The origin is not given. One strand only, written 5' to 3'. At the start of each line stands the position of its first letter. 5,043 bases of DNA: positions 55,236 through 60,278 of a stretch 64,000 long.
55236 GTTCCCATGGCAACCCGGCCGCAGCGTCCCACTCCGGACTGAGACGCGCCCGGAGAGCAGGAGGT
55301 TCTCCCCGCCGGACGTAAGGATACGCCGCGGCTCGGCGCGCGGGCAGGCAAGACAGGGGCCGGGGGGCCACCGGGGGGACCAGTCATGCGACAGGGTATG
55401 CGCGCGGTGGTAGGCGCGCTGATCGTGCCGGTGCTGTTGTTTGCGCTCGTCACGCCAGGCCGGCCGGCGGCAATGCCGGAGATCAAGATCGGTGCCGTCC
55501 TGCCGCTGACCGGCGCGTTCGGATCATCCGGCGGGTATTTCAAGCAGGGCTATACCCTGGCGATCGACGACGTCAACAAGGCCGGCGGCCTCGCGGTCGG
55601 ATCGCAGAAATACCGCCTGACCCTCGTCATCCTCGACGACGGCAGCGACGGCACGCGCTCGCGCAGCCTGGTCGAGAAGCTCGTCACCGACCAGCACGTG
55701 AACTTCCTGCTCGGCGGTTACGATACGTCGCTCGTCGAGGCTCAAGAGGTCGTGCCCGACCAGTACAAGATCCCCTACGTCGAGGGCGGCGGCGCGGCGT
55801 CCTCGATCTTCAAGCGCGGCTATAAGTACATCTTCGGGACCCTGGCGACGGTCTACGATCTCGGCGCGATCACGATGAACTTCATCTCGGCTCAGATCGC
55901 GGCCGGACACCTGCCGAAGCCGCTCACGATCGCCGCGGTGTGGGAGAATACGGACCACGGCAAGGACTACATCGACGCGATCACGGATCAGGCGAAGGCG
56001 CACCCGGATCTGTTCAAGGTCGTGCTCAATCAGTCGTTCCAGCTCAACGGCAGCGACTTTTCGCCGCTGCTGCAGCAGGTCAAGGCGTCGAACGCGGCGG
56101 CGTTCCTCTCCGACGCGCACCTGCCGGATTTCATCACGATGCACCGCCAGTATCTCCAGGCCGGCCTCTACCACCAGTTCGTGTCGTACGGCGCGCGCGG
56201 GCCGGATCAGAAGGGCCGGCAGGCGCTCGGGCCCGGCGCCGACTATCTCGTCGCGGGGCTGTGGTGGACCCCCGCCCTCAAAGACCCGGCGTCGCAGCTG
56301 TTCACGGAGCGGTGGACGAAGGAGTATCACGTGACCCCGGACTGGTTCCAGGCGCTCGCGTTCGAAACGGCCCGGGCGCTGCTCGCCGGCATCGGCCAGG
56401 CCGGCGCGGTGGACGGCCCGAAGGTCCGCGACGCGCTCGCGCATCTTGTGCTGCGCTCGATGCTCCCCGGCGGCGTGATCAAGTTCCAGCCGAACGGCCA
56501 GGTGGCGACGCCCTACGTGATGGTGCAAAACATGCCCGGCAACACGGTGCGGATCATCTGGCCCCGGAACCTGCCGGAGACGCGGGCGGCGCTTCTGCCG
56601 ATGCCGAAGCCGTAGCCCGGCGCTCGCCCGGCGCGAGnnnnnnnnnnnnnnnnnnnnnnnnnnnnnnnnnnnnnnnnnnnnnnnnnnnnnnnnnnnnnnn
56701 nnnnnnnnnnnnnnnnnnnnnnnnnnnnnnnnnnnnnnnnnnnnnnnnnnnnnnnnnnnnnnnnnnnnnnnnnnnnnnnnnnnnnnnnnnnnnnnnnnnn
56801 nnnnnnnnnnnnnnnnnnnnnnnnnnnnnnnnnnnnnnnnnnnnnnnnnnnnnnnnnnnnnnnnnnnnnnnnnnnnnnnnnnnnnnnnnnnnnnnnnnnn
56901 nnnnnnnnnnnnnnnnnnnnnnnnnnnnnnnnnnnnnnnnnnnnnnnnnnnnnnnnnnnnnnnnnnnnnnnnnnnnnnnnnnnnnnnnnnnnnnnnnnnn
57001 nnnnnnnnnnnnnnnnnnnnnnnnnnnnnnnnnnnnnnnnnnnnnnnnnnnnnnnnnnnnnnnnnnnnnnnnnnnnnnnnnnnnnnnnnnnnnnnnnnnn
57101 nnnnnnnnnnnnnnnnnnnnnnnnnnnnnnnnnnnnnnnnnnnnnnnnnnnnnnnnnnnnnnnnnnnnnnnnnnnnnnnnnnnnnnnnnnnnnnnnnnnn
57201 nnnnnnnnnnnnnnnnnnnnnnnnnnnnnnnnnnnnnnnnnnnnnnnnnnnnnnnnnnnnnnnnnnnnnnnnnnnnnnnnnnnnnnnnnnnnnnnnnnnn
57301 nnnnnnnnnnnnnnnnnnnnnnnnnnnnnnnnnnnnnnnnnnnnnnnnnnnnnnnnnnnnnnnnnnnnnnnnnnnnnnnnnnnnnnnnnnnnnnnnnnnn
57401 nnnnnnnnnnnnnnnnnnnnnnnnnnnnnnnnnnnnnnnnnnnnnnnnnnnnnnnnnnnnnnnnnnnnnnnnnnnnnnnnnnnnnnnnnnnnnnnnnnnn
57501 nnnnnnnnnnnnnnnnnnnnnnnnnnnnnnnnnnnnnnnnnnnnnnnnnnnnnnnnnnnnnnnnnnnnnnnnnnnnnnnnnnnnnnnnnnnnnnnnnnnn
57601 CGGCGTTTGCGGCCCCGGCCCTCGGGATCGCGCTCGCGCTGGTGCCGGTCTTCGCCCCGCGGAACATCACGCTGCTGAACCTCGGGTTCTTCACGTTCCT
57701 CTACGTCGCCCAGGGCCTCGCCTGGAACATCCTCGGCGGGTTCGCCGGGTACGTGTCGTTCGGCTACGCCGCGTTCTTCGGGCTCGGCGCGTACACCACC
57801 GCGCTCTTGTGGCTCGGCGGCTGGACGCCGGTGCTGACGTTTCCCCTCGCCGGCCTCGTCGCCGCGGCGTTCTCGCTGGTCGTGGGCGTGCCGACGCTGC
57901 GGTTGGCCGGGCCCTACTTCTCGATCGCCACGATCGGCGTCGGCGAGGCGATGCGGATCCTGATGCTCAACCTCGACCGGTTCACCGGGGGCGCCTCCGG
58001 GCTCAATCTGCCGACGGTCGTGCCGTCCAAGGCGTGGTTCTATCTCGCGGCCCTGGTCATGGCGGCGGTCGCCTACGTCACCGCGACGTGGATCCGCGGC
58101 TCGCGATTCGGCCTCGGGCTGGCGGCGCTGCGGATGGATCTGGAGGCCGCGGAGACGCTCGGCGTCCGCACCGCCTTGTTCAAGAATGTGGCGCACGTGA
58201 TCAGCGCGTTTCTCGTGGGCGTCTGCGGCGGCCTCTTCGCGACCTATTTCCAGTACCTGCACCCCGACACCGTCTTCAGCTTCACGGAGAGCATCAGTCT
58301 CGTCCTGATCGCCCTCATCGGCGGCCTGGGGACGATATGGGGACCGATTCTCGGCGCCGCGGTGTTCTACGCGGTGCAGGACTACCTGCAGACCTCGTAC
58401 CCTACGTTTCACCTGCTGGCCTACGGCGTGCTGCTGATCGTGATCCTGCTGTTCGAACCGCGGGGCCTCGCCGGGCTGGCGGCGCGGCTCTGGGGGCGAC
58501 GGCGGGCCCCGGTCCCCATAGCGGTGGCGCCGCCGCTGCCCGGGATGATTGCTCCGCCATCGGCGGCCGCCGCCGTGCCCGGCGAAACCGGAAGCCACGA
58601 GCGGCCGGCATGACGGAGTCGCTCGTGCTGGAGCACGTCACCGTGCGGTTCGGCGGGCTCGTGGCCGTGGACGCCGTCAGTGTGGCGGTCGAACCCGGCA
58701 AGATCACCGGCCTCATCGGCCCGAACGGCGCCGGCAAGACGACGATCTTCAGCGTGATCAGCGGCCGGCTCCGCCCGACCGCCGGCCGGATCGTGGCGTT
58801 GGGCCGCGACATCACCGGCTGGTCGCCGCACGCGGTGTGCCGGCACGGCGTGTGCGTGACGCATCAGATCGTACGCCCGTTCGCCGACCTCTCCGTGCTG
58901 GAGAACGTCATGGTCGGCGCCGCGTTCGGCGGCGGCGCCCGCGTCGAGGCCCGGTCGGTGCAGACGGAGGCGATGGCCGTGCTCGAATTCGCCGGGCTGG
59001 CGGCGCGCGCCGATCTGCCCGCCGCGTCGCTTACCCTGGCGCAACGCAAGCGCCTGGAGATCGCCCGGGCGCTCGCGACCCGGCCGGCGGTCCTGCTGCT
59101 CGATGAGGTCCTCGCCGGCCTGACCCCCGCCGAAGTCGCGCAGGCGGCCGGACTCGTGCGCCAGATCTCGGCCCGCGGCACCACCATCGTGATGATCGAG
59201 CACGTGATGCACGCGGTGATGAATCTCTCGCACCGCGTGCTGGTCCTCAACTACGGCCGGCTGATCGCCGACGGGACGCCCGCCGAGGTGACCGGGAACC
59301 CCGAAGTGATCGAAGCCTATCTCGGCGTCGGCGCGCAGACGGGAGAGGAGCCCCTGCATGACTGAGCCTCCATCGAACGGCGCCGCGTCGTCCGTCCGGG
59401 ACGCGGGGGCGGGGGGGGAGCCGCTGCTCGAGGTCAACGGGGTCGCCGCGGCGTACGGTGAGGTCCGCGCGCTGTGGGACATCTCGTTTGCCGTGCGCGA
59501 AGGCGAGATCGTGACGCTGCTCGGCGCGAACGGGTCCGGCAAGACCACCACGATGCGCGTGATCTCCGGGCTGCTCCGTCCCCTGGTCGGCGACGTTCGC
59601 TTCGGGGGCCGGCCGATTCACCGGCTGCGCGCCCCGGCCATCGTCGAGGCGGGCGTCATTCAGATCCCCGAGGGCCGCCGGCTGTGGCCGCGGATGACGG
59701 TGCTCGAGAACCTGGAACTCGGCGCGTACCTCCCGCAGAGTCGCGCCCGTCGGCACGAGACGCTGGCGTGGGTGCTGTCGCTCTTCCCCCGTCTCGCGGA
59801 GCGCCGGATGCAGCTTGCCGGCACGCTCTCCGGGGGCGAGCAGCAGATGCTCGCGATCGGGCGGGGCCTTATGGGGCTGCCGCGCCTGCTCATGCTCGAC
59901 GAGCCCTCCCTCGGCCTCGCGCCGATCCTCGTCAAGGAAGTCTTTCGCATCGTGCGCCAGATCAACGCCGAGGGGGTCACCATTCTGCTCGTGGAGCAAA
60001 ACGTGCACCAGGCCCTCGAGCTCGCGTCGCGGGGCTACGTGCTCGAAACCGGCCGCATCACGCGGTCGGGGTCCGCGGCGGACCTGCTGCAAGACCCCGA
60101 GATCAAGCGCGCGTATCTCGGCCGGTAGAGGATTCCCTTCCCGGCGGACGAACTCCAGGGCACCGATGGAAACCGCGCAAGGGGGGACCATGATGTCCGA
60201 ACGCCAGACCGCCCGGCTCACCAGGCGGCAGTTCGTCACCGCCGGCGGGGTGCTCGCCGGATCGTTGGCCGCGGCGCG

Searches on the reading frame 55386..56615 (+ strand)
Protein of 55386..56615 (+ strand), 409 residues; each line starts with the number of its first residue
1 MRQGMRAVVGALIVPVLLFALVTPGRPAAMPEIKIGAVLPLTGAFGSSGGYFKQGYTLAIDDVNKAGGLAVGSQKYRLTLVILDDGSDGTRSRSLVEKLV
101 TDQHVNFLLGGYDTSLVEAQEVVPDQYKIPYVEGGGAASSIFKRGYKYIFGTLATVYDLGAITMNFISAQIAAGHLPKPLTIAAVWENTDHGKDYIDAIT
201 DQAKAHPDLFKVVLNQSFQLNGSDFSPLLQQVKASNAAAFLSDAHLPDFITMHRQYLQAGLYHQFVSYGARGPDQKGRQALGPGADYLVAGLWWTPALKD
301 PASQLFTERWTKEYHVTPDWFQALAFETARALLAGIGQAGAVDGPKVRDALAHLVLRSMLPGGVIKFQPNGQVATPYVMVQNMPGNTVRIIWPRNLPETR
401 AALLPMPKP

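Call 76: search_protein_families(library=pfam, proteins=[window:55386-56615:+], max_evalue=0.00001)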
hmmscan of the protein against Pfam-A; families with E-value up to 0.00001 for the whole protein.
window:55386-56615:+ (409 aa): 2 families
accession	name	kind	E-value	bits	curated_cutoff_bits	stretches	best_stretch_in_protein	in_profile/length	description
PF13458.12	Peripla_BP_6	-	5.1e-48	164.9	31.7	1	32-381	1-337/343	Periplasmic binding protein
PF13433.12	Peripla_BP_5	-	2.1e-10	40.7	27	1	33-113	1-77/363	Periplasmic binding protein domain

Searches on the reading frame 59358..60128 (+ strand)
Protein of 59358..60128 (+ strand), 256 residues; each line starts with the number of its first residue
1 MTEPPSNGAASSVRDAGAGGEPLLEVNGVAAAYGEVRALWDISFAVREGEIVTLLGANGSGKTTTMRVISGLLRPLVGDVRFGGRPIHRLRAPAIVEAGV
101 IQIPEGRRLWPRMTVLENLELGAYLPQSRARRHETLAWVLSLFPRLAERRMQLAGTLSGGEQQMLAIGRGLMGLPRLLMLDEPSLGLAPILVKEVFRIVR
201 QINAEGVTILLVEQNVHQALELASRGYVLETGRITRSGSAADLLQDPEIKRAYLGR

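Call 76: search_protein_families(library=pfam, proteins=[window:59358-60128:+], max_evalue=0.00001)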
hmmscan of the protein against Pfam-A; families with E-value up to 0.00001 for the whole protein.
window:59358-60128:+ (256 aa): 2 families
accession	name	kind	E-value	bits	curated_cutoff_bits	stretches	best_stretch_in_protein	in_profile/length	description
PF00005.33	ABC_tran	-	9e-28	98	25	1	41-184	3-136/137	ABC transporter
PF13304.12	AAA_21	-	2.5e-07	31.5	27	0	52-75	2-25/304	AAA domain, putative AbiEii toxin, Type IV TA system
